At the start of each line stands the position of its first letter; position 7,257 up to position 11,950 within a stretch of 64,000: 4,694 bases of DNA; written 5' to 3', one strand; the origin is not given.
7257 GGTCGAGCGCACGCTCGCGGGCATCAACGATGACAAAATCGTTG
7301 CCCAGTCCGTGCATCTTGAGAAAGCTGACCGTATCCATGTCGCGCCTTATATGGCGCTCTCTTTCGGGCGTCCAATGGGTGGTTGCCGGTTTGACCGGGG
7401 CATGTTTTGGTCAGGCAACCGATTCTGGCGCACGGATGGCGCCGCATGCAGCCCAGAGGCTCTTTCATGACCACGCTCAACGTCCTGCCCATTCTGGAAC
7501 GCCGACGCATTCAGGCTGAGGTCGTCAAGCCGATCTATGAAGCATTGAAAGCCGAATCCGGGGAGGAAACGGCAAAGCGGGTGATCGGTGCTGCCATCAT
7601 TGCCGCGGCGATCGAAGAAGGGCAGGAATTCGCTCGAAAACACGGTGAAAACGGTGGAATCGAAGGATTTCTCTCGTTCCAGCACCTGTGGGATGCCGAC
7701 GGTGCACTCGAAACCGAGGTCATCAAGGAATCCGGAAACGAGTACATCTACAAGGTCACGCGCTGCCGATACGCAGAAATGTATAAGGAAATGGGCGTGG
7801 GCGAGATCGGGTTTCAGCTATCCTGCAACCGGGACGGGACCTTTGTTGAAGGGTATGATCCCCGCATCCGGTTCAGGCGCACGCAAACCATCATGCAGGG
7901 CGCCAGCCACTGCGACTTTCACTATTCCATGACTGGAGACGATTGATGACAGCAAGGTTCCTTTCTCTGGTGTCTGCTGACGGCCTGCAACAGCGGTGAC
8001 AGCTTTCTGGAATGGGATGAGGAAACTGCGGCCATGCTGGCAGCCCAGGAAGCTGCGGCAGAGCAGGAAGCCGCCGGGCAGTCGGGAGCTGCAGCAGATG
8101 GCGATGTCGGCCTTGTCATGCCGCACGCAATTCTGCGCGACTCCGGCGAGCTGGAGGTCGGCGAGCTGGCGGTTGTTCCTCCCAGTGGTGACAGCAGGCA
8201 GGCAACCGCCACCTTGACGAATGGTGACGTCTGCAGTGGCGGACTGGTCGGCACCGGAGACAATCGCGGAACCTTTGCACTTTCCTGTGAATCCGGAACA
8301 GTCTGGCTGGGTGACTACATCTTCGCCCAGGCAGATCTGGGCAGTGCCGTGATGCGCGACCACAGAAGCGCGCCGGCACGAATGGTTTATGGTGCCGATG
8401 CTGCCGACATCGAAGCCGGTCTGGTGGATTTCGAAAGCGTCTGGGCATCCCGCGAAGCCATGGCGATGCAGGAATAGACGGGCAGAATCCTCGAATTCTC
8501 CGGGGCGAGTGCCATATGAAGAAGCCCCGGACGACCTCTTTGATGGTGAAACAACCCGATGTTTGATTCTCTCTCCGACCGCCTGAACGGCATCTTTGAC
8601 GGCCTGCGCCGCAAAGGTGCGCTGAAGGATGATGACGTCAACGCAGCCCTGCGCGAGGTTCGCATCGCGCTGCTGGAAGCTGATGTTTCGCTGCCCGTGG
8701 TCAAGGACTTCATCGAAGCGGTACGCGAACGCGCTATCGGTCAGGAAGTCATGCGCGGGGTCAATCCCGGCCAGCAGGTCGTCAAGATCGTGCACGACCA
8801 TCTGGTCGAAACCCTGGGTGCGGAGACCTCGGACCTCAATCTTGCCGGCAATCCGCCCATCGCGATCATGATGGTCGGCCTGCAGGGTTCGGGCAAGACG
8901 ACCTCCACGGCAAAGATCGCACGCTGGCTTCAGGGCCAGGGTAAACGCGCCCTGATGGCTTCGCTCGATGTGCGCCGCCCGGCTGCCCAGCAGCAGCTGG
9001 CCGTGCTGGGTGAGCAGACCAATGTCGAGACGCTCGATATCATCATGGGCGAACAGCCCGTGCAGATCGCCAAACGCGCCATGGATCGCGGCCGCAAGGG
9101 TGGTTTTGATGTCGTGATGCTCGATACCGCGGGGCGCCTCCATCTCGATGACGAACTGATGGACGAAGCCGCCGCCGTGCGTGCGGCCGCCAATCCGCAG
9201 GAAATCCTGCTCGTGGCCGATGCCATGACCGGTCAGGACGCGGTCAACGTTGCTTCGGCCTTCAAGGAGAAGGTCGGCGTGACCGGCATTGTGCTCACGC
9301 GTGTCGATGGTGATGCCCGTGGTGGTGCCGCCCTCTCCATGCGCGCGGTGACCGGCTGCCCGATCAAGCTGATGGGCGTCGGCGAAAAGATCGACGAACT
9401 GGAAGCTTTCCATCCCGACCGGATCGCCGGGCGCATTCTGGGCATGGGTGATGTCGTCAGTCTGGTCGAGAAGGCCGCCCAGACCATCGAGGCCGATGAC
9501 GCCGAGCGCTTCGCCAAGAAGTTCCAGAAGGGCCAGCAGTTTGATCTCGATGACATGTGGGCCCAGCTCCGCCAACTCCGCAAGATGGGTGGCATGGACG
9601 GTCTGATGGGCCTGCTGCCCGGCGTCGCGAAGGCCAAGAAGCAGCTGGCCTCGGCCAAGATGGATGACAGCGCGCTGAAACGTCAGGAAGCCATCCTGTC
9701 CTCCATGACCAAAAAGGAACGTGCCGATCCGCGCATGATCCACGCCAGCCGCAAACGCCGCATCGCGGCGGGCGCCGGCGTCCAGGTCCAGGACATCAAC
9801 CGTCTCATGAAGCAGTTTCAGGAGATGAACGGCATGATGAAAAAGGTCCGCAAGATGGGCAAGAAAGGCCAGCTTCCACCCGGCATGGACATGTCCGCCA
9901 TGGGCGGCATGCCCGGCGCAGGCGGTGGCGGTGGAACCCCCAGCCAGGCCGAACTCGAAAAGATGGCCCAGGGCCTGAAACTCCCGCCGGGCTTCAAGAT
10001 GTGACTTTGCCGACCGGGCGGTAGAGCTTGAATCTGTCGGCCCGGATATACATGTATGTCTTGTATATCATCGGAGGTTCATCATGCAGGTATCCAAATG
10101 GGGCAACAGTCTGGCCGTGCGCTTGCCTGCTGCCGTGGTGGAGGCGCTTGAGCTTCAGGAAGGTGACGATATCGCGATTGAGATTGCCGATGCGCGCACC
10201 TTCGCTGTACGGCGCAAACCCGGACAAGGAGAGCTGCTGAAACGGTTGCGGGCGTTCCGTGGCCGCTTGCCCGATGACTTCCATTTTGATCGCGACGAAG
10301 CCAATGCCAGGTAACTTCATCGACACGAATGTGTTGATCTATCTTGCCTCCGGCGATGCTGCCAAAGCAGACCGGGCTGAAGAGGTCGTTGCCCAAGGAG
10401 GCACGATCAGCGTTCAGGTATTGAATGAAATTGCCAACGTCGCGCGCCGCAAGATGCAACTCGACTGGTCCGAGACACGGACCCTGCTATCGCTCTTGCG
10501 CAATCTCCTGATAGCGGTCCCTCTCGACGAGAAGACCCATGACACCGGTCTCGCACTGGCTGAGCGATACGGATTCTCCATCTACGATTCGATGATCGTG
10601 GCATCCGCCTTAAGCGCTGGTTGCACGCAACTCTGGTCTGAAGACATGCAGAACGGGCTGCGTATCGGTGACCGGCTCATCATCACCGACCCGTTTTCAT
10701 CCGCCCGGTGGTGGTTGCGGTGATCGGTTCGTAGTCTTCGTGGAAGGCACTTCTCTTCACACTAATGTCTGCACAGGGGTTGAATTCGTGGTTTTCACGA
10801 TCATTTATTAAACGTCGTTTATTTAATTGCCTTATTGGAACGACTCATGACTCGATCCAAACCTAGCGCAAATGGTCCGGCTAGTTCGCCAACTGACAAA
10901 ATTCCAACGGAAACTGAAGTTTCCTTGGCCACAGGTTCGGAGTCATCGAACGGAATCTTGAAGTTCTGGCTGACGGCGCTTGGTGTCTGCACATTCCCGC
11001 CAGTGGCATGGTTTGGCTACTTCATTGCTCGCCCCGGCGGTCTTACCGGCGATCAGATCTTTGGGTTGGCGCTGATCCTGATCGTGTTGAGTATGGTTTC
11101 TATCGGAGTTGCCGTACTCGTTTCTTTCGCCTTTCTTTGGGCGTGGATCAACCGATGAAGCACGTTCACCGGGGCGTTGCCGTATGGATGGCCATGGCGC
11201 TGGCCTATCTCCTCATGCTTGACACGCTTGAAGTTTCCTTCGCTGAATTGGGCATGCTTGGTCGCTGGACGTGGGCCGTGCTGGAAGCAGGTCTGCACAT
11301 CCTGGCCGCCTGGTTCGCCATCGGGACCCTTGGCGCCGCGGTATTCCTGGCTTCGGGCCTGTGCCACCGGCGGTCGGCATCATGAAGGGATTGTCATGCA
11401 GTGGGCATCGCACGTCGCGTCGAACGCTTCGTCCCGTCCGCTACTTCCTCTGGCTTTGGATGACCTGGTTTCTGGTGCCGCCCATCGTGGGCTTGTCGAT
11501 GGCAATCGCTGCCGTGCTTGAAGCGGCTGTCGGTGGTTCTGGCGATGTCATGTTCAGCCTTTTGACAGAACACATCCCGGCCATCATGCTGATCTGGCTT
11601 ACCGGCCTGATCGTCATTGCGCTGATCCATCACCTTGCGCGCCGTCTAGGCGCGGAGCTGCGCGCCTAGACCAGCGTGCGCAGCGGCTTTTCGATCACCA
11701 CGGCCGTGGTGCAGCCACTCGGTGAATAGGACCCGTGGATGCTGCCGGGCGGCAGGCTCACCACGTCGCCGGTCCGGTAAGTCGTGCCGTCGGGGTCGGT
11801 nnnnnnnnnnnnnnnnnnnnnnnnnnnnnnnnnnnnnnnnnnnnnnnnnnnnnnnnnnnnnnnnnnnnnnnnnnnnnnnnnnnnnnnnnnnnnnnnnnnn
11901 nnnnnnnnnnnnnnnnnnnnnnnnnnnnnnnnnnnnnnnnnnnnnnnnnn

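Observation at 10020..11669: Lower-GC islet: VapB(AbrB)-VapC(PIN) module plus three ATGA-coupled small two-TM membrane proteins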

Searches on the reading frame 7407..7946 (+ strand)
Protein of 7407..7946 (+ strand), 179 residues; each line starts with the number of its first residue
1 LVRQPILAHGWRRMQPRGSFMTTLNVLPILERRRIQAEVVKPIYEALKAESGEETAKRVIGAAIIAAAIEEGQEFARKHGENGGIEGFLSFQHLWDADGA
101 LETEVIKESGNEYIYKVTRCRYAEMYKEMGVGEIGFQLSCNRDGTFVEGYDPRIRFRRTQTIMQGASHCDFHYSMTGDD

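Call 10: search_protein_families(library=pfam, proteins=[window:7407-7946:+], max_evalue=0.1)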
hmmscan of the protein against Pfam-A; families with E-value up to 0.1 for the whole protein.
window:7407-7946:+ (179 aa): 1 family
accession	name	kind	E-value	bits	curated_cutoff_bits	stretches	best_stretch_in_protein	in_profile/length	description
PF14196.11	ATC_hydrolase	-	8.2e-38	130.9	28.1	1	32-173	1-145/145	L-2-amino-thiazoline-4-carboxylic acid hydrolase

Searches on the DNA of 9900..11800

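Call 36: search_rna_families(source=window, start=9900, end=11800, threshold=evalue, max_evalue=1)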
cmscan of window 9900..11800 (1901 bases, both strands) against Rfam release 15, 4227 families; matches with E-value up to 1: 1.
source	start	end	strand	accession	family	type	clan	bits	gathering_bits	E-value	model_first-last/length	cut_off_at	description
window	10040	10104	-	RF01166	sn3071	Gene; snRNA; snoRNA; CD-box;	-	20.4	40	0.43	1-77/77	no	Small nucleolar RNA sn3071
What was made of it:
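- Tried and rejected: An Rfam scan of 9900-11800 gave only a chance-level snoRNA hit (call 36).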

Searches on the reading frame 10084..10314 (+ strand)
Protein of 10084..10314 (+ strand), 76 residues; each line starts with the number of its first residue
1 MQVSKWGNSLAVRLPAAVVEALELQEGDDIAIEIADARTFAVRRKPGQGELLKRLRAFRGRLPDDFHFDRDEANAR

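Call 10: search_protein_families(library=pfam, proteins=[window:10084-10314:+], max_evalue=0.1)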
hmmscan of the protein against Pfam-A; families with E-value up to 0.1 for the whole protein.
window:10084-10314:+ (76 aa): 1 family
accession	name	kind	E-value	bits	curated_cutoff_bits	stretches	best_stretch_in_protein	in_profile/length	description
PF04014.23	MazE_antitoxin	-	1.3e-10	41.5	24.7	1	3-35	1-33/48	Antidote-toxin recognition MazE, bacterial antitoxin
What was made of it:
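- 10084..10314 (+): vapB antitoxin, 76 aa, with a MazE/AbrB (SpoVT-type) DNA-binding N-terminus; GGAGG ribosome-binding site at 10073-10077. Pfam PF04014 at 1.3e-10 (call 10).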

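Call 11: search_protein_families(library=ncbifam, proteins=[window:10084-10314:+], max_evalue=0.1)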
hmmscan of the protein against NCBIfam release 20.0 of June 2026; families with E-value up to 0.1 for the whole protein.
window:10084-10314:+ (76 aa): 6 families
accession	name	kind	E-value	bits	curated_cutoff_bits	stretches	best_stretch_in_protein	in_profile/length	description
NF007312.0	PRK09798.1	equivalog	4.3e-07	30.2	113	1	3-40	6-43/82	type II toxin-antitoxin system antitoxin MazE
TIGR02609.1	doc_partner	hypoth_equivalog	1e-06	29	55.9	1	2-37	2-37/74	putative addiction module antidote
NF008463.0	PRK11347.1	equivalog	0.0043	17.2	101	1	3-37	5-39/83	antitoxin ChpS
NF050106.1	TA_MazE_antitoxin_Deino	equivalog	0.014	15.6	65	1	13-39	4-30/65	type II toxin-antitoxin system MazE family antitoxin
NF033820.0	STM0539_fam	subfamily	0.034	13.8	50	1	7-41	81-115/141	STM0539 family protein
TIGR01439.1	lp_hng_hel_AbrB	domain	0.063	13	28.3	1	14-36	12-35/44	transcriptional regulator, AbrB family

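Call 12: search_protein_families(library=padloc, proteins=[window:10084-10314:+], max_evalue=0.1)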
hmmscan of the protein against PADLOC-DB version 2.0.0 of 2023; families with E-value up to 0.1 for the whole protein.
window:10084-10314:+ (76 aa): 0 families

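Call 13: list_cluster_members(proteins=[window:10084-10314:+, window:10304-10723:+, window:10847-11158:+, window:10835-11158:+, window:11155-11385:+, window:11382-11669:+, window:11666-12433:-])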
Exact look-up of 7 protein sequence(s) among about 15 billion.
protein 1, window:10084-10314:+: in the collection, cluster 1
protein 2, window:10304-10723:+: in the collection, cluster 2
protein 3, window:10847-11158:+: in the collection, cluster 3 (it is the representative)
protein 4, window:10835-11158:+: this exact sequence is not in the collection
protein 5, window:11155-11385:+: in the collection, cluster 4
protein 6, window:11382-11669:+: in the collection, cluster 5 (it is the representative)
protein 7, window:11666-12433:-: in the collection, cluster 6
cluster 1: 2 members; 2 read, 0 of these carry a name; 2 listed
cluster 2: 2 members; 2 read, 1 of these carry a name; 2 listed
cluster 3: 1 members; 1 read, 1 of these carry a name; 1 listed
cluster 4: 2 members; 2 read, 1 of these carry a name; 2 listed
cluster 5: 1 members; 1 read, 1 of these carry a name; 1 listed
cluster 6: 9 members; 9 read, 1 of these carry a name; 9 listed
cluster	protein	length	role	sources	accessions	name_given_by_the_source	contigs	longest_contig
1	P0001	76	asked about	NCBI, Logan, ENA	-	-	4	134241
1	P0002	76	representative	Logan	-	-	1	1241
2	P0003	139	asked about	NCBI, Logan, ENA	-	-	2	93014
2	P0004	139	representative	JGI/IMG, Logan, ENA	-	predicted nucleic acid-binding protein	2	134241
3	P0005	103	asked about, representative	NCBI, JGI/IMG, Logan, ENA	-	hypothetical protein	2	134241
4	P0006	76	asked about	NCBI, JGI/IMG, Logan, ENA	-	hypothetical protein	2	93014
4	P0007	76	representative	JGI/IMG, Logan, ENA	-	-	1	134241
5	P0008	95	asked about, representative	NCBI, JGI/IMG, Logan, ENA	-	hypothetical protein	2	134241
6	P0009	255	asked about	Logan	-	-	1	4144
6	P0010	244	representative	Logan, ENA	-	-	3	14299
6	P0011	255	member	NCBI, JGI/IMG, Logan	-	quercetin dioxygenase-like cupin family protein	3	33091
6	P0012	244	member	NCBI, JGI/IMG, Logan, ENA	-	-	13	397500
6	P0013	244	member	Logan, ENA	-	-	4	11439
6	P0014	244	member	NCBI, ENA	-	-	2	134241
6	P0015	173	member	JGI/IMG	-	-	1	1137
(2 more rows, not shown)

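Call 54: search_solved_structures(query=window:10084-10314:+, max_evalue=0.01)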
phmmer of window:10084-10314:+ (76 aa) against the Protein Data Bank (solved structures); distinct sequences matched with E-value up to 0.01: 4.
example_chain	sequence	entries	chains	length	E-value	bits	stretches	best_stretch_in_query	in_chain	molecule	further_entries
1mvf_D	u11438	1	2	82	1.9e-06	30.8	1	3-46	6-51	PemI-like protein 1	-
1ub4_C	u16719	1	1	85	2.1e-06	30.7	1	3-46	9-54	MazE protein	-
2mrn_A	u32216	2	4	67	4.5e-06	29.6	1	3-40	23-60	Antitoxin MazE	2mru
7d2n_E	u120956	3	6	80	2.6e-05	27.2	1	2-70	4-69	AbrB/MazE/SpoVT family DNA-binding domain-containing protein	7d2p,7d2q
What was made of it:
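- On VapBC type II toxin-antitoxin system: MazE/PemI structures match at about 2e-6 (call 54).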

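Call 55: search_protein_families(library=phrogs, proteins=[window:10084-10314:+], max_evalue=1)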
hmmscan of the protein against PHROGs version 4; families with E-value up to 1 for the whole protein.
window:10084-10314:+ (76 aa): 2 families
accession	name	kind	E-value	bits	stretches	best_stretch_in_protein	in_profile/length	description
phrog_4324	-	unknown function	7.4e-10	39.9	1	2-58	5-60/89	-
phrog_661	-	unknown function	0.2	12.5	1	9-45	18-54/61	-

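Call 57: search_protein_representatives(alignment_id=A1)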
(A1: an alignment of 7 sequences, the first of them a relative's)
Query: 7 sequences, 91 profile positions. Proteins with E-value up to 0.001 (for the whole library): 3; up to 1e-10: 2; up to 1e-30: 1. The best 3 are listed.
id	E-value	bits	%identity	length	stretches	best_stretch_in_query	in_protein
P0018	2.7e-48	178.1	-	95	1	1-91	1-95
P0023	2.1e-16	75.9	-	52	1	36-86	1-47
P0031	3.2e-09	52.9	-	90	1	17-83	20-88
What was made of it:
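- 3 clusters among 1.84 billion representatives (call 57).
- Tried and rejected: The profile search of 1.84 billion representatives with the o3 family added only one distant member (call 57).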

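Call 59: find_encoding_contigs(protein=P0031, flank=5000, max_places=4)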
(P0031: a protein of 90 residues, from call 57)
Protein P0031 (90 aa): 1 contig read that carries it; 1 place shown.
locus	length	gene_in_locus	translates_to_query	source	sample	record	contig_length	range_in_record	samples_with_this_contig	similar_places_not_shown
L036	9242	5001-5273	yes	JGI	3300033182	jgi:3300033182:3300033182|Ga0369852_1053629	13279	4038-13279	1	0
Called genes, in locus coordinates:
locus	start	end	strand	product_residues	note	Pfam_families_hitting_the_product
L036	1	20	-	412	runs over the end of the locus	PF00919:UPF0004, PF04055:Radical_SAM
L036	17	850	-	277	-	PF01678:DAP_epimerase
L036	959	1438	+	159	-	PF14196:ATC_hydrolase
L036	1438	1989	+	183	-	-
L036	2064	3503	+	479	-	PF02881:SRP54_N, PF00448:SRP54, PF01656:CbiA (weak), PF02978:SRP_SPB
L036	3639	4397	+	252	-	PF02668:TauD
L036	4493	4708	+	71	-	-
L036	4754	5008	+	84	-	-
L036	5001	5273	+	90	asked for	-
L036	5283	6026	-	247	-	PF12973:Cupin_7, PF07883:Cupin_2, PF12973:Cupin_7, PF07883:Cupin_2 (weak)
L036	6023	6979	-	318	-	PF00491:Arginase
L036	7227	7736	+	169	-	PF00886:Ribosomal_S16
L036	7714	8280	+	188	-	PF01782:RimM, PF05239:PRC, PF24986:PRC_RimM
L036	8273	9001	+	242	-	PF01746:tRNA_m1G_MT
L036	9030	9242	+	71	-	?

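Call 72: predict_structure(alignment_id=A1)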
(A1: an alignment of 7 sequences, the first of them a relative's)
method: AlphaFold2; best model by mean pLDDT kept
length: 95 residues; sequences in the alignment: 7
mean_pLDDT: 68.9   pTM: 0.31
mean pLDDT of the five models: 68.9, 65.8, 64.3, 63.4, 63.3
residues with pLDDT >= 90: 0; 70-90: 52; 50-70: 37; < 50: 6
segments of 3 or more residues with pLDDT < 50: none
pLDDT, mean of each block of 10 residues (from residue 1): 48 58 77 76 71 62 71 83 79 57
secondary structure, 60 per line:
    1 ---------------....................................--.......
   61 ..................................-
elements in order: H16-51 H54-94

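Call 78: fold_search(model_id=the predicted structure, library=pdb)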
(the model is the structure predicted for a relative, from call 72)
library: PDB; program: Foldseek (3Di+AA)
matches with E <= 10: 0; with E <= 0.001: 0
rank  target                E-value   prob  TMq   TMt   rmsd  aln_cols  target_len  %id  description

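Call 90: search_solved_structures(query=A1, max_evalue=10)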
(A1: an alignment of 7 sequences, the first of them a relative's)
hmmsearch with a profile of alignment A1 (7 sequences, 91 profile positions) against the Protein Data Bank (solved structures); distinct sequences matched with E-value up to 10: 1.
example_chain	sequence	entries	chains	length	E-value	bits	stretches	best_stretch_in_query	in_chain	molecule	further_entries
2ecr_A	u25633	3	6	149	1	12.8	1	22-60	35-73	flavin reductase component (HpaC) of 4-hydroxyphenylacetate 3-monooxygenase | flavin reductase (HpaC) of 4-hydroxyphenylacetate 3-monooxygnease | flavin reducta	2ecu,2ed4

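Call 92: find_related_loci(query=A1, collection=viral_contigs, flank=3000)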
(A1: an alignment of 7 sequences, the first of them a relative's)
Query A1 (95 aa) in viral_contigs; peptide patterns used: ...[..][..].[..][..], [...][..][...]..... (x = any residue, [..] = any of these).
65 stretches matched a pattern, but none encodes a relative of the query by tblastn (E <= 1e-3).
